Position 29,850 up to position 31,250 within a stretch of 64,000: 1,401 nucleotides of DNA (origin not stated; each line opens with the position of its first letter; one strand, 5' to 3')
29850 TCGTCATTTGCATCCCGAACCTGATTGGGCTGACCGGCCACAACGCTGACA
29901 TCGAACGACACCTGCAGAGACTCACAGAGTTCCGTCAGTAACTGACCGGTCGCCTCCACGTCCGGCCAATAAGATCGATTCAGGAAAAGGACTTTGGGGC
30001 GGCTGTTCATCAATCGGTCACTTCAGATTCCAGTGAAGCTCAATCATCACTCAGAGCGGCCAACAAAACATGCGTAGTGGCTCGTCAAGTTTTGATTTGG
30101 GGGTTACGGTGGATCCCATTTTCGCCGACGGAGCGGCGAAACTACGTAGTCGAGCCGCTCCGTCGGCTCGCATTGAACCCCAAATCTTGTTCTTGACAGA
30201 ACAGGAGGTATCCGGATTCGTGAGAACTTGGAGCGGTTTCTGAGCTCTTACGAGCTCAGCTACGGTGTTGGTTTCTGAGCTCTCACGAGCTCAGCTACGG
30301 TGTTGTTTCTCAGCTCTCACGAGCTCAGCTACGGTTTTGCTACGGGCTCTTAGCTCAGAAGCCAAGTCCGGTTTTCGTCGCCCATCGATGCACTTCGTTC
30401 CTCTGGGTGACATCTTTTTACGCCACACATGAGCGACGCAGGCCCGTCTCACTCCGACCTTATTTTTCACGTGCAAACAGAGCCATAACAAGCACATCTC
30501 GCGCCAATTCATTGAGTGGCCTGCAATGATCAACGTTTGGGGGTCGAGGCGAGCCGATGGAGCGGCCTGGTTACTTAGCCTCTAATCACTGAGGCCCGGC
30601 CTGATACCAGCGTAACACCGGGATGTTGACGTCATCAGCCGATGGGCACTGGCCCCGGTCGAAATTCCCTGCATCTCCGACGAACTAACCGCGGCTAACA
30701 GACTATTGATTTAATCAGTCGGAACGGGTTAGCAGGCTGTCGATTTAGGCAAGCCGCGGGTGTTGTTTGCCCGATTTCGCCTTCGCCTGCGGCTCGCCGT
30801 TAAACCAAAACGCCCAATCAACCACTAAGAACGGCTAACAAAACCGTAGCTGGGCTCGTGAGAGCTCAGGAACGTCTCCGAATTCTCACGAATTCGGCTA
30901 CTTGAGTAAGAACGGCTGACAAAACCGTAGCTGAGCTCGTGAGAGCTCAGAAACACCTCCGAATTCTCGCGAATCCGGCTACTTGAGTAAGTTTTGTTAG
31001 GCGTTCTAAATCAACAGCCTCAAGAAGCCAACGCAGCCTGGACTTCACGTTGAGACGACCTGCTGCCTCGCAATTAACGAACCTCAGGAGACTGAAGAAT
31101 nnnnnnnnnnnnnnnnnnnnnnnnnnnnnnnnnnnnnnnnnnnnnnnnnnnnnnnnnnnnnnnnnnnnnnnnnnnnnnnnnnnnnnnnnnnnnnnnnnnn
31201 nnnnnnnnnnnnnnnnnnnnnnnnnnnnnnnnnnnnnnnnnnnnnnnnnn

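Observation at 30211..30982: Hairpin family with 8-bp stems, GNRA tetraloops and compensatory stem changes (10 copies in the window)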

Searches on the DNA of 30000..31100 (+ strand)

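Call 15: search_rna_families(source=window, start=30000, end=31100, threshold=evalue, max_evalue=10)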
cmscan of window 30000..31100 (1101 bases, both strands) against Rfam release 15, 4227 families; matches with E-value up to 10: 11.
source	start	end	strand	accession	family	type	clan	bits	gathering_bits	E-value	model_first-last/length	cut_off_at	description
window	30878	30907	+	RF01687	Acido-Lenti-1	Gene; sRNA;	-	22.1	37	0.018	1-46/46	no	Acido-Lenti-1 RNA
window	30128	30163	+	RF03819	mir-Ro6-3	Gene; miRNA;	-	21.3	79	1.5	1-72/72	no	mir-Ro6-3 microRNA precursor family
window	30240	30272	+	RF01687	Acido-Lenti-1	Gene; sRNA;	-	20.2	37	0.055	1-46/46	no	Acido-Lenti-1 RNA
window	30919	30950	-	RF01687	Acido-Lenti-1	Gene; sRNA;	-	20.2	37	0.059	1-46/46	no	Acido-Lenti-1 RNA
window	30243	30291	-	RF00965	mir-549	Gene; miRNA;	-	19.2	93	0.97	1-72/72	no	mir-549 microRNA precursor family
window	30838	30869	-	RF01687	Acido-Lenti-1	Gene; sRNA;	-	18.9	37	0.13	1-46/46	no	Acido-Lenti-1 RNA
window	30124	30167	-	RF03444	MIR5635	Gene; miRNA;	-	17.4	149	2.5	1-182/182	no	MIR5635 microRNA precursor family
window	30881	30947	+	RF00965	mir-549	Gene; miRNA;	-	16.4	93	6.2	1-72/72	no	mir-549 microRNA precursor family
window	30309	30341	+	RF01687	Acido-Lenti-1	Gene; sRNA;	-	12.7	37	6.1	1-46/46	no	Acido-Lenti-1 RNA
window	30000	30051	-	RF01127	sR42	Gene; snRNA; snoRNA; CD-box;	-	12.1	38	5.1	1-49/63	3'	Small nucleolar RNA sR42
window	31081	31097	-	RF02216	ZNFX1-AS1_2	Gene; lncRNA;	-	11.1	45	7.4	77-93/93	no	ZNFX1 antisense RNA 1 conserved region 2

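Call 16: search_rna_families(source=window, start=30200, end=31000, threshold=evalue, max_evalue=1, show_alignments=4)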
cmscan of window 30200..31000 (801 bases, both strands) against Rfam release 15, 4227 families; matches with E-value up to 1: 6.
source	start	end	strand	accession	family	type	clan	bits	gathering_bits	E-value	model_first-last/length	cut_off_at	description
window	30878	30907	+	RF01687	Acido-Lenti-1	Gene; sRNA;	-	22.1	37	0.013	1-46/46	no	Acido-Lenti-1 RNA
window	30240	30272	+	RF01687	Acido-Lenti-1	Gene; sRNA;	-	20.2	37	0.04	1-46/46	no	Acido-Lenti-1 RNA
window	30919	30950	-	RF01687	Acido-Lenti-1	Gene; sRNA;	-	20.2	37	0.043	1-46/46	no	Acido-Lenti-1 RNA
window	30243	30291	-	RF00965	mir-549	Gene; miRNA;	-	19.2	93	0.71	1-72/72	no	mir-549 microRNA precursor family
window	30838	30869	-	RF01687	Acido-Lenti-1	Gene; sRNA;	-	18.9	37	0.094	1-46/46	no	Acido-Lenti-1 RNA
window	30302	30402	-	RF02916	atpB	Cis-reg;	-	15.7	37.4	0.59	1-128/128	no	atpB RNA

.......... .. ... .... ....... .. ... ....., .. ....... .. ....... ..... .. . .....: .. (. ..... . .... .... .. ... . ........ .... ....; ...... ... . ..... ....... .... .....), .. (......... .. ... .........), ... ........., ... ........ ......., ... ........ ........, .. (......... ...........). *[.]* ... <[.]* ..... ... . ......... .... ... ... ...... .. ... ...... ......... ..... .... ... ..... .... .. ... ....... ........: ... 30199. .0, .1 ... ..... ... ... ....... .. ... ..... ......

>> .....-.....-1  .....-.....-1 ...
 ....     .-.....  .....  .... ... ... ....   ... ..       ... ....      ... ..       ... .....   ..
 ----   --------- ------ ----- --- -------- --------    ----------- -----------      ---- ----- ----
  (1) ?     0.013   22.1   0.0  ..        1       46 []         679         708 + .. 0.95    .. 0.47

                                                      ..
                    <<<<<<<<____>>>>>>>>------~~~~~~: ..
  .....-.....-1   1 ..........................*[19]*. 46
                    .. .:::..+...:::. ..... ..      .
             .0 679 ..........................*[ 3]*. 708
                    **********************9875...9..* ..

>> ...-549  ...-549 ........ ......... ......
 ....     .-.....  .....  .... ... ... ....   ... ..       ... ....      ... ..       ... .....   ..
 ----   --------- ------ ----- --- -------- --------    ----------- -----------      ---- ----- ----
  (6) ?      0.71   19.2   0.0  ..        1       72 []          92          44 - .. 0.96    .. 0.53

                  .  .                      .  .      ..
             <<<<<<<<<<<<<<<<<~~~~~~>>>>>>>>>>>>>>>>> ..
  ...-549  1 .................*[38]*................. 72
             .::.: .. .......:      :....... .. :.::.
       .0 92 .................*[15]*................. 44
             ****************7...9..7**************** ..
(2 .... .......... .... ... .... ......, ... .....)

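Call 43: build_rna_model(alignment_id=A2, structure=none)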
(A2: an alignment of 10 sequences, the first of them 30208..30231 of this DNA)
Model R1 built from alignment A2 (10 sequences, 24 columns); structure: none (sequence only).
model positions 24; base pairs 0; branch points 0; effective number of sequences 10; information 1.278 bits per position. No base pairs: searches with it score sequence only.

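Call 44: search_with_rna_model(model_id=R1, sources=[L120, L121, L123, L124, L125, L126, L127, L128, L129, L130, L131, L132, L133, L134, L135, L136, L137, L138, L139, L140, L141, L142, L143, L144, L145, L146, L147, L148, L149, L150, L151, L152, L153, L154, L155, L156, L157, L158, L159, L160, L161, L162, L163, L164, L165, L166, L167, L168, L169, L170, L171, L172, L173, L174, L175, L176, L177, L178, L179, L180, L181, L182, L183, L184, L185, L186, L187, L188, L189, L190, L191, L192, L193, L194, L195, L196, L197, L198, L199, L200, L201, L202, L203, L204], max_evalue=1, make_alignment=true)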
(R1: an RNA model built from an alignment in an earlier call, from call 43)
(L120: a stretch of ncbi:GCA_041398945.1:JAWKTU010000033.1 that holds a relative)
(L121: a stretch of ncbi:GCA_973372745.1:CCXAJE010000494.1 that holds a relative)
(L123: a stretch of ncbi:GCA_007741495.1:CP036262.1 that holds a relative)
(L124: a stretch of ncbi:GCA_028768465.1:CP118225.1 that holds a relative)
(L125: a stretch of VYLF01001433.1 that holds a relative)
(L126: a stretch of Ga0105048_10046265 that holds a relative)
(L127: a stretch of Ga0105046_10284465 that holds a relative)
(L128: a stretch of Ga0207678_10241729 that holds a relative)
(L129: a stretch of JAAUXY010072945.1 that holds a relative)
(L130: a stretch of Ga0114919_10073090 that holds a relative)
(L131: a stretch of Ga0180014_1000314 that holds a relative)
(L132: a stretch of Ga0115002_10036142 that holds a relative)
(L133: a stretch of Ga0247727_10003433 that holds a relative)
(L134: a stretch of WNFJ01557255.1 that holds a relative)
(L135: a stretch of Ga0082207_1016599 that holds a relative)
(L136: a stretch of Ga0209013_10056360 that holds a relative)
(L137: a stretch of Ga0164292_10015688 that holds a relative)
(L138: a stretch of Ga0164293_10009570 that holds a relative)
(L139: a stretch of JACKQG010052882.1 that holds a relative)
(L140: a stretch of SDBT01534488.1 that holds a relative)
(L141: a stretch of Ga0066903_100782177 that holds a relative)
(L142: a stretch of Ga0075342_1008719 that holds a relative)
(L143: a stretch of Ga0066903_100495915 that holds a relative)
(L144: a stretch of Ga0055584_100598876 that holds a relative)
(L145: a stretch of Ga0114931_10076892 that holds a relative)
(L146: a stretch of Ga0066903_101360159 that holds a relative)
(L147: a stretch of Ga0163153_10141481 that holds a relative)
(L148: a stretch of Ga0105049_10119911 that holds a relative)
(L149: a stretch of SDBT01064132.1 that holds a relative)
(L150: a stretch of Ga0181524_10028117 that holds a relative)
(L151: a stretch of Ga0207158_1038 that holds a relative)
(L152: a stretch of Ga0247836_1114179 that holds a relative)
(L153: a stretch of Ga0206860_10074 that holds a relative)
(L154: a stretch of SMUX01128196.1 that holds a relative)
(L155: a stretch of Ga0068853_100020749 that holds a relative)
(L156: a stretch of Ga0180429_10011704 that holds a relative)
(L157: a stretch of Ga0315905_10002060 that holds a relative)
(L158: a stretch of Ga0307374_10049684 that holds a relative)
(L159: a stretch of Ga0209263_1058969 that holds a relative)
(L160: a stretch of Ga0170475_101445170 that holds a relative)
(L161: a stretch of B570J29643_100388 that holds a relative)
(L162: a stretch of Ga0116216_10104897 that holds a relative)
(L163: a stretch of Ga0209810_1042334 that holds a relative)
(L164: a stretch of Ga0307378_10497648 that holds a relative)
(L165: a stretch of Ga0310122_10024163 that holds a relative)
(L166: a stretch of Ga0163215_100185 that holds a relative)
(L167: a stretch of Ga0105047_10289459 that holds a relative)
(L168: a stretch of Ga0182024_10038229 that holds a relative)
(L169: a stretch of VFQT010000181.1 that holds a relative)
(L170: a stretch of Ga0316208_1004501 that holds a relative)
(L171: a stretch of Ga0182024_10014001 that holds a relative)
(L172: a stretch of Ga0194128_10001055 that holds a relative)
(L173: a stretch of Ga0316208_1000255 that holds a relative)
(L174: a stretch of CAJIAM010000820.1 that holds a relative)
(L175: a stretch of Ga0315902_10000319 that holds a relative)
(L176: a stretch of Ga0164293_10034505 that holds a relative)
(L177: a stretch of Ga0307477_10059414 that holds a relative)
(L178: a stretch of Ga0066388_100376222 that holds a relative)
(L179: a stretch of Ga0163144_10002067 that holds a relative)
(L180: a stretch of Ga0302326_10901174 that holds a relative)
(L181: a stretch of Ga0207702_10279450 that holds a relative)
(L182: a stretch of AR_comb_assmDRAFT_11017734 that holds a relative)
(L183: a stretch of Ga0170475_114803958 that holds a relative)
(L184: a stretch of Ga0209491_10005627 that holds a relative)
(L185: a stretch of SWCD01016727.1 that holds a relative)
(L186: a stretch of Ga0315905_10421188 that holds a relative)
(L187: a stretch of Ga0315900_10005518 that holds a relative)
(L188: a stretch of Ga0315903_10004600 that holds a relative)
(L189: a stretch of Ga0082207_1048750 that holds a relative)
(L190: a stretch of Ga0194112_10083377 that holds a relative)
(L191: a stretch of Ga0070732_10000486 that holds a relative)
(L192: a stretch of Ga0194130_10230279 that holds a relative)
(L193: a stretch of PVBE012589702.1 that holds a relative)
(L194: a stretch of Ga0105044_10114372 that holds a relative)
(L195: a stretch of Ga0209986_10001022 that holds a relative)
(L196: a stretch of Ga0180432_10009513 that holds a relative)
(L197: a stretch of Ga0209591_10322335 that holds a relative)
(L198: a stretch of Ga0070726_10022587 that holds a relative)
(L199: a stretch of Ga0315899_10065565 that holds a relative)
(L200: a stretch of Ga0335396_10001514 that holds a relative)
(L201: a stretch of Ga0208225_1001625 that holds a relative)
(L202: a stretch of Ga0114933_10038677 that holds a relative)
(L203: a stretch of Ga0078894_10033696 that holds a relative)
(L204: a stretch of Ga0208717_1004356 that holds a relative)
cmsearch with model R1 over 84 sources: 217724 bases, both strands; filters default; matches with E-value up to 1: 212.
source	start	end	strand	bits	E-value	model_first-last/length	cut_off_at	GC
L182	600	623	+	25.4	3.1e-06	1-24/24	-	0.58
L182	656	679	+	25.4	3.1e-06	1-24/24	-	0.58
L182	1284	1307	+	25.4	3.1e-06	1-24/24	-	0.58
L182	698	721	-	24.1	8.3e-06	1-24/24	-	0.5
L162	422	445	+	23.4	1.4e-05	1-24/24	-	0.58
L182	1326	1349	-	23.3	1.5e-05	1-24/24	-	0.54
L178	1237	1260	+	23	1.9e-05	1-24/24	-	0.5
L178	526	549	-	23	1.9e-05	1-24/24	-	0.5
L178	566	589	+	23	1.9e-05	1-24/24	-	0.5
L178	1294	1317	-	23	1.9e-05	1-24/24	-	0.5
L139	714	737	-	22.6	2.5e-05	1-24/24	-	0.54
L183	270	293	+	21.7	4.9e-05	1-24/24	-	0.62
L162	363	386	+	21.7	5e-05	1-24/24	-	0.58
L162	1078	1101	+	21.7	5e-05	1-24/24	-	0.58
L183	986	1009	+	21.7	5e-05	1-24/24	-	0.58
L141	250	273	-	21.7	5.1e-05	1-24/24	-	0.42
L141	996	1019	-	21.7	5.1e-05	1-24/24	-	0.42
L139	647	670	+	21.3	6.7e-05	1-24/24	-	0.46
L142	392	415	-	20.7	0.00011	1-24/24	-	0.5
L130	1305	1328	-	20.7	0.00011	1-24/24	-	0.5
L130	1399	1422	-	20.7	0.00011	1-24/24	-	0.5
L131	1049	1072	-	20.7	0.00011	1-24/24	-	0.5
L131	1153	1176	-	20.7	0.00011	1-24/24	-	0.5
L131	2129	2152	-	20.7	0.00011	1-24/24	-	0.5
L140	1093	1116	-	20.7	0.00011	1-24/24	-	0.5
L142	1061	1084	-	20.7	0.00011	1-24/24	-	0.5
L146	119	142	-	20.7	0.00011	1-24/24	-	0.5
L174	1291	1314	-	20.7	0.00011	1-24/24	-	0.5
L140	306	329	-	19.8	0.0002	1-24/24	-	0.54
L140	393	416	-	19.8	0.0002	1-24/24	-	0.54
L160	1000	1023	+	19.7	0.00021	1-24/24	-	0.54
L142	340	363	+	19.4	0.00028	1-24/24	-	0.42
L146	791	814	+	19.3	0.00029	1-24/24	-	0.42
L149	1286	1309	+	19.3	0.00029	1-24/24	-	0.42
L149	2024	2047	+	19.3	0.00029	1-24/24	-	0.42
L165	855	878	+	19.3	0.00029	1-24/24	-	0.62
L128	945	968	-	19.2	0.00032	1-24/24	-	0.46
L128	307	330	+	19.2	0.00032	1-24/24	-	0.46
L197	49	68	+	19.2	0.00032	1-20/24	-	0.45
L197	141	160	+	19.2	0.00032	1-20/24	-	0.45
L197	836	855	+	19.2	0.00032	1-20/24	-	0.45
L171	2017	2040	+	18.8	0.00041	1-24/24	-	0.5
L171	2061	2084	-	18.8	0.00041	1-24/24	-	0.5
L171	2110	2133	-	18.8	0.00041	1-24/24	-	0.5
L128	905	928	+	18.8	0.00041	1-24/24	-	0.5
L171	1320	1343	+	18.8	0.00041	1-24/24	-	0.5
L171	1364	1387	-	18.8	0.00041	1-24/24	-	0.5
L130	1255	1278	+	18.6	0.00051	1-24/24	-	0.46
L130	1345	1368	+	18.6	0.00051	1-24/24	-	0.46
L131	2024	2047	+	18.6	0.00051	1-24/24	-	0.46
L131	2050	2073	+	18.6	0.00051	1-24/24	-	0.46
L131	969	992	+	18.6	0.00051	1-24/24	-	0.46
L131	995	1018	+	18.6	0.00051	1-24/24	-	0.46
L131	1307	1330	+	18.6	0.00051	1-24/24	-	0.46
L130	1007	1030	+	18.5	0.00051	1-24/24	-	0.46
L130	1037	1060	+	18.5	0.00051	1-24/24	-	0.46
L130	2024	2047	+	18.5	0.00052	1-24/24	-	0.46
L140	340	363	+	18.5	0.00052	1-24/24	-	0.46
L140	256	279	+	18.5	0.00052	1-24/24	-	0.46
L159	257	280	+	18.5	0.00052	1-24/24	-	0.46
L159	931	954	+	18.5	0.00052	1-24/24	-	0.46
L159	983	1006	-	18.5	0.00052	1-24/24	-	0.46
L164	332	355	+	18.5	0.00052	1-24/24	-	0.46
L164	373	396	-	18.5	0.00052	1-24/24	-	0.46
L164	1008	1031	+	18.5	0.00052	1-24/24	-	0.46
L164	1049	1072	-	18.5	0.00052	1-24/24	-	0.46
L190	2134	2157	+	18.3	0.0006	1-24/24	-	0.58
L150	2016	2037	+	18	0.00075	1-22/24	-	0.41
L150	1344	1365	-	18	0.00076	1-22/24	-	0.41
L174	477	500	-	18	0.00079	1-24/24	-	0.46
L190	1334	1357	+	17.9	0.00083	1-24/24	-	0.54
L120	2873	2896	-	17.9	0.00085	1-24/24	-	0.54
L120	3630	3653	-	17.9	0.00085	1-24/24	-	0.54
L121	3633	3656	-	17.9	0.00085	1-24/24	-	0.54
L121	3698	3721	-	17.9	0.00085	1-24/24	-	0.54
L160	372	395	-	17.9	0.00085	1-24/24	-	0.54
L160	1042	1065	-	17.9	0.00085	1-24/24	-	0.54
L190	2239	2262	+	17.9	0.00085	1-24/24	-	0.54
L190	2343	2366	+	17.9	0.00085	1-24/24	-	0.54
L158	1134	1155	+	17.7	0.00097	1-22/24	-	0.45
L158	1186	1207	+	17.7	0.00097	1-22/24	-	0.45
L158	1271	1292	+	17.7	0.00097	1-22/24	-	0.45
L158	1323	1344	+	17.7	0.00097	1-22/24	-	0.45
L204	1186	1207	+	17.7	0.00097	1-22/24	-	0.45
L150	1221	1242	+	17.7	0.00098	1-22/24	-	0.45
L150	1366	1387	+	17.7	0.00098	1-22/24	-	0.45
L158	2148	2169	+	17.7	0.00098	1-22/24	-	0.45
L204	1308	1329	+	17.7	0.00098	1-22/24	-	0.45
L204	2034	2055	+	17.7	0.00098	1-22/24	-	0.45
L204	2128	2149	+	17.7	0.00098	1-22/24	-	0.45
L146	27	48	+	16.9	0.0017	1-22/24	-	0.41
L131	1387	1408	-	16.7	0.002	3-24/24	-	0.5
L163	964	987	+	16.5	0.0023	1-24/24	-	0.46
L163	1014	1037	-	16.5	0.0023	1-24/24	-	0.46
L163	1836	1859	-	16.5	0.0023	1-24/24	-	0.46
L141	114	137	+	16.4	0.0024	1-24/24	-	0.54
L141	199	222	+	16.4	0.0024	1-24/24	-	0.54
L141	1030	1053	+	16.4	0.0024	1-24/24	-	0.58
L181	1000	1023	+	16.4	0.0025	1-24/24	-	0.58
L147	432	453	+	16.2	0.003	1-22/24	-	0.5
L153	1636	1659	+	16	0.0032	1-24/24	-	0.54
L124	3742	3765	+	16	0.0033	1-24/24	-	0.54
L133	610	633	+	16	0.0033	1-24/24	-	0.54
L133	651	674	-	16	0.0033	1-24/24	-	0.54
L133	1287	1310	+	16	0.0033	1-24/24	-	0.54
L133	1374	1397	-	16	0.0033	1-24/24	-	0.54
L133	2013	2036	+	16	0.0033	1-24/24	-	0.54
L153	957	980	-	16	0.0033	1-24/24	-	0.54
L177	1307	1330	+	16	0.0033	1-24/24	-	0.54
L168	725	748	-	15.8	0.004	1-24/24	-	0.5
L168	771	794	-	15.8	0.004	1-24/24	-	0.5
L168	808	831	-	15.8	0.004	1-24/24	-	0.5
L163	1622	1645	+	15.8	0.004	1-24/24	-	0.5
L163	1653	1676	+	15.8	0.004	1-24/24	-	0.5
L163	1696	1719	+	15.8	0.004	1-24/24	-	0.5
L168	639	662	+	15.8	0.004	1-24/24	-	0.5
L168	679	702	+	15.8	0.004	1-24/24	-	0.5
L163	1736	1759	-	15.8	0.004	1-24/24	-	0.5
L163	1773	1796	-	15.8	0.004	1-24/24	-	0.5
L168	1447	1470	+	15.7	0.0041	1-24/24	-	0.5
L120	2907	2930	+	15.7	0.0041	1-24/24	-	0.5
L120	3579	3602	+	15.7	0.0041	1-24/24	-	0.5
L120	3664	3687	+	15.7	0.0041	1-24/24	-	0.5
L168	1493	1516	-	15.7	0.0041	1-24/24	-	0.5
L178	1195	1217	+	15.6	0.0044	1-23/24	-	0.48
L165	1536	1559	-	15.6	0.0045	1-24/24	-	0.62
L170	2088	2111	-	15.5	0.0047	1-24/24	-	0.58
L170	2193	2216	-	15.5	0.0047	1-24/24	-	0.58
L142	1009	1032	+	15.4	0.0052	1-24/24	-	0.46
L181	266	288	+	15.3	0.0055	2-24/24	-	0.61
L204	1238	1259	-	15.3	0.0056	1-22/24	-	0.55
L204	1389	1410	-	15.3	0.0056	1-22/24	-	0.55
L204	2086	2107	-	15.3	0.0056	1-22/24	-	0.55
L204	2180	2201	-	15.3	0.0056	1-22/24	-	0.55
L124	2779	2802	+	15.2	0.006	1-24/24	-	0.58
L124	2876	2899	+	15.2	0.006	1-24/24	-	0.58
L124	3595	3618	+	15.2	0.006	1-24/24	-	0.58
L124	3889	3912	+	15.2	0.006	1-24/24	-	0.58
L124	4036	4059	+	15.2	0.006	1-24/24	-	0.58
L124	4968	4991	+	15.2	0.006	1-24/24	-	0.58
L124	5114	5137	+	15.2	0.006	1-24/24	-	0.58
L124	5494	5517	+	15.2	0.006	1-24/24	-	0.58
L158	1232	1252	-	15.1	0.0067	1-21/24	-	0.48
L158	1369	1389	-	15.1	0.0067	1-21/24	-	0.48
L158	2107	2127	-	15.1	0.0067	1-21/24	-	0.48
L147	1131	1152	-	14.9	0.0078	1-22/24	-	0.41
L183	353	376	+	14.8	0.0083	1-24/24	-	0.58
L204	1153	1171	+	14.7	0.0089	1-19/24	-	0.47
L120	2826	2848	+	14.6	0.0096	2-24/24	-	0.43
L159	309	329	-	14.5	0.01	4-24/24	-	0.57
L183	314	337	-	14.4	0.011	1-24/24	-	0.62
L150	1199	1220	-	14.2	0.013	1-22/24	-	0.36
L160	330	353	+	14.1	0.013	1-24/24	-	0.54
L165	1562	1578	-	14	0.015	2-18/24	-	0.59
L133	2190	2211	-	13.8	0.017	1-22/24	-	0.5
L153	1671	1694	-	13.8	0.017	1-24/24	-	0.54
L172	739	760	-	13.7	0.019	1-22/24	-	0.55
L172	1398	1419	-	13.7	0.019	1-22/24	-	0.55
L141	169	186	-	13.7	0.019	3-20/24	-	0.33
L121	2808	2831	+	13.6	0.019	1-24/24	-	0.62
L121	2851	2874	+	13.6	0.019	1-24/24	-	0.62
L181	304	327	-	13.6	0.019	1-24/24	-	0.62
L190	2291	2314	-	13.6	0.019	1-24/24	-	0.62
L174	1156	1178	-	13.6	0.02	1-24/24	-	0.52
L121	2933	2956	+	13.6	0.02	1-24/24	-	0.62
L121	3596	3619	+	13.6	0.02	1-24/24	-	0.62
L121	3661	3684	+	13.6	0.02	1-24/24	-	0.62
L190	1290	1313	-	13.6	0.02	1-24/24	-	0.62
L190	2038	2061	+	13.6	0.02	1-24/24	-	0.62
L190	2083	2106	-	13.6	0.02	1-24/24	-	0.62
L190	2187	2210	-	13.6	0.02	1-24/24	-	0.62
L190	2396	2419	-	13.6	0.02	1-24/24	-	0.62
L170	1402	1424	-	13.5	0.021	2-24/24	-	0.57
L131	1099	1122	+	13.2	0.026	1-24/24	-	0.42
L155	1385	1409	-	13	0.031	1-24/24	-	0.52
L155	2095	2119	-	13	0.031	1-24/24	-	0.52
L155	2267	2291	-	13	0.031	1-24/24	-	0.52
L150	1288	1309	+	12.9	0.034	1-22/24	-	0.55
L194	1378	1399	+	12.8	0.035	1-22/24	-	0.45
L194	2020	2041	-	12.8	0.035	1-22/24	-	0.45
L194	2053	2074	+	12.8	0.035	1-22/24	-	0.45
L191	1309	1330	+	12.4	0.049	1-22/24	-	0.45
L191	1349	1370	+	12.4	0.049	1-22/24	-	0.45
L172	158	179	+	12.4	0.049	1-22/24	-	0.45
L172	1468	1489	-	12.4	0.049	1-22/24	-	0.45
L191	1386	1407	-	12.4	0.049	1-22/24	-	0.45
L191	2029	2050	-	12.4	0.049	1-22/24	-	0.45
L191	2060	2081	+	12.4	0.049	1-22/24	-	0.45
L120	3715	3738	-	12.2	0.056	1-24/24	-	0.5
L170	1348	1371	+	11.9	0.071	1-24/24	-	0.58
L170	2034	2057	+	11.9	0.071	1-24/24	-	0.58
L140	1040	1063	+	11.7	0.08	1-24/24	-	0.46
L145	1930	1953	+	11.2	0.11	1-24/24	-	0.46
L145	2034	2057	+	11.2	0.11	1-24/24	-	0.46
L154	935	956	+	11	0.14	1-22/24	-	0.59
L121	2893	2914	-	10.9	0.14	1-22/24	-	0.59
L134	2032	2053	-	10.9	0.15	1-22/24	-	0.59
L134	2076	2097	-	10.9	0.15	1-22/24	-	0.59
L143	1003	1024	+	10.9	0.15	1-22/24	-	0.59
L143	1867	1888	+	10.9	0.15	1-22/24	-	0.59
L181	1053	1075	-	10.5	0.19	1-23/24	-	0.65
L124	5013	5037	-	10.5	0.2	1-24/24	-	0.56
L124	3787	3811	-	10.4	0.21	1-24/24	-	0.56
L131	1338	1356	+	10.3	0.22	6-24/24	-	0.42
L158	2036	2056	+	10.2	0.25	2-22/24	-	0.43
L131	2081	2099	+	9.7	0.35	6-24/24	-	0.42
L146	841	864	-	9.7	0.37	1-24/24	-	0.42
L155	1250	1274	+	9.6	0.39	1-24/24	-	0.52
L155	1326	1350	+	9.6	0.39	1-24/24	-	0.52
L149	2102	2116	-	9.6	0.39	1-15/24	-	0.47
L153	1598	1618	+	8.7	0.74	3-23/24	-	0.52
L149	2073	2096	-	8.4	0.92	1-24/24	-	0.33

Alignment A3: 150 matches aligned to the model, 24 columns, each read 5' to 3' on its own strand. The model has no base pairs, so no structure is stored with it.
